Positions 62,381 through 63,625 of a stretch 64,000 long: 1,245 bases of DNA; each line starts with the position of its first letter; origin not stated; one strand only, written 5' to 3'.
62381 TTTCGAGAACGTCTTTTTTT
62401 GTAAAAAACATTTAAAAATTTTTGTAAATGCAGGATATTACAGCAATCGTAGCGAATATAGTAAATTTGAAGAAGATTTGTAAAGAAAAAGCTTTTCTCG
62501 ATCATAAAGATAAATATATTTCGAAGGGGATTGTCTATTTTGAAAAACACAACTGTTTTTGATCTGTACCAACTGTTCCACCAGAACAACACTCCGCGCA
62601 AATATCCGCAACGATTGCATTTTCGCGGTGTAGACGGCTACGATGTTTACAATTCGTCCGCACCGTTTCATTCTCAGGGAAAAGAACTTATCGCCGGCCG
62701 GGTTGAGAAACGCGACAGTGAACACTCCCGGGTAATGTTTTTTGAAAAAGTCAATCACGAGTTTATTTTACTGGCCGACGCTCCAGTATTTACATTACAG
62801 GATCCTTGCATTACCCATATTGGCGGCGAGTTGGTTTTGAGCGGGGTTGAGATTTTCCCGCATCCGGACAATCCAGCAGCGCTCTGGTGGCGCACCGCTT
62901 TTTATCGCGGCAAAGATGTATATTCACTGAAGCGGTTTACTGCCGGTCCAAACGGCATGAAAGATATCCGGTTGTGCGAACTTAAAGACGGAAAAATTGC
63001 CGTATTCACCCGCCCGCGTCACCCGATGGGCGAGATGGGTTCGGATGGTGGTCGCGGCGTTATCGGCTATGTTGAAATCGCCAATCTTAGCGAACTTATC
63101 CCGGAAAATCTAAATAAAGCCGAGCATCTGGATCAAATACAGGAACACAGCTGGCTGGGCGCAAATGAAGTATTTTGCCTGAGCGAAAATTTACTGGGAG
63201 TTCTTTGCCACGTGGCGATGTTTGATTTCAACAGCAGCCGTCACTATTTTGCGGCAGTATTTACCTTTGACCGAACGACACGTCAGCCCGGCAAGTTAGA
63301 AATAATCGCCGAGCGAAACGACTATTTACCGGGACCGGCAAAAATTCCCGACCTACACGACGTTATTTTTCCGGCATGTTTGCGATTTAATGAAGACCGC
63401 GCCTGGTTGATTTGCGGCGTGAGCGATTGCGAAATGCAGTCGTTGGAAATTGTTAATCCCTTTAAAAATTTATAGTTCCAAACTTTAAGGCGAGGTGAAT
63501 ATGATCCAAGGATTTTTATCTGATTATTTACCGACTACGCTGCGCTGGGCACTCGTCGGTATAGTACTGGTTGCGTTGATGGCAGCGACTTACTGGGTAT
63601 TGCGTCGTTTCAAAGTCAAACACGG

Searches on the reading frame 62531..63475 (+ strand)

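Call 78: search_protein_families(library=pfam, proteins=[window:62531-63475:+], max_evalue=0.00001)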
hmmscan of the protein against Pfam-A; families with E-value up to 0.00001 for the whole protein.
window:62531-63475:+ (314 aa): 1 family
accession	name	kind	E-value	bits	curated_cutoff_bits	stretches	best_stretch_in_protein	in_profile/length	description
PF08950.16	DUF1861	-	9.4e-102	340.5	28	1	22-312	8-295/296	Protein of unknown function (DUF1861)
